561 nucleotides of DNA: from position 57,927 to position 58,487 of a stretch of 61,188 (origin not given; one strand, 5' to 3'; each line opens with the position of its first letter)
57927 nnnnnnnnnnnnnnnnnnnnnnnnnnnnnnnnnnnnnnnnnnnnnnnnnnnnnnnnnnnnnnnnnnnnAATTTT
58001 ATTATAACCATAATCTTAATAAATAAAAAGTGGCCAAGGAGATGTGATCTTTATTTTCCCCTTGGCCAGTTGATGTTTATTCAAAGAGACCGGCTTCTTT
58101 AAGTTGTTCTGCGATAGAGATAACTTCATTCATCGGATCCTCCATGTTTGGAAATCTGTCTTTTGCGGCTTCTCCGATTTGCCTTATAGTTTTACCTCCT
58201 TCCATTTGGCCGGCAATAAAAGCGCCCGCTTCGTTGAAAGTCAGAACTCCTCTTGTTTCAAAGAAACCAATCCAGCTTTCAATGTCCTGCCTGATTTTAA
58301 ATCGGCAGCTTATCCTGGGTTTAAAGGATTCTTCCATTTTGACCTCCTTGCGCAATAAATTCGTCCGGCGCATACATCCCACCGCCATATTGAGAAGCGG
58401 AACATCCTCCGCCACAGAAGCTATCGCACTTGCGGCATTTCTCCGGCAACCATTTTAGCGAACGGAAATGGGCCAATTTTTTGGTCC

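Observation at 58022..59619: Self-contained radical-SAM RiPP cassette: promoter, hidden Cys-rich precursor, hairpin, SPASM maturase, PqqD-like chaperone, terminator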

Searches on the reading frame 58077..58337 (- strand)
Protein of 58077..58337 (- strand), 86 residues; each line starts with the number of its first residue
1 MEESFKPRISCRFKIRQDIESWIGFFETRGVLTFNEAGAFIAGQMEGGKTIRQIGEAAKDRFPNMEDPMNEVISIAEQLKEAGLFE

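Call 3: search_protein_families(library=ncbifam, proteins=[window:58077-58337:-], max_evalue=1)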
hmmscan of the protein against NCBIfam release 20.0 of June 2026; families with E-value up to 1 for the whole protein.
window:58077-58337:- (86 aa): 3 families
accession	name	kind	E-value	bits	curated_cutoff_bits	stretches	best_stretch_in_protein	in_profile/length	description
NF002535.0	PRK02079.1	equivalog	0.00011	21.9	101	1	18-77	23-81/92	pyrroloquinoline quinone biosynthesis peptide chaperone PqqD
TIGR03859.1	PQQ_PqqD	equivalog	0.0039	17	46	1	29-82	24-77/81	pyrroloquinoline quinone biosynthesis peptide chaperone PqqD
TIGR04248.1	SCM_PqqD_rel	equivalog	0.025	14.8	100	1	15-84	8-80/84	SynChlorMet cassette protein ScmD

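Call 4: search_protein_families(library=pfam, proteins=[window:58077-58337:-], max_evalue=1)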
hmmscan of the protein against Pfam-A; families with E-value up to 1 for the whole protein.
window:58077-58337:- (86 aa): 1 family
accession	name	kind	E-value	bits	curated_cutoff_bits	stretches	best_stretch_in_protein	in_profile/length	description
PF05402.18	PqqD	-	1.1e-06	29.3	23.4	1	27-84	8-66/67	Coenzyme PQQ synthesis protein D (PqqD)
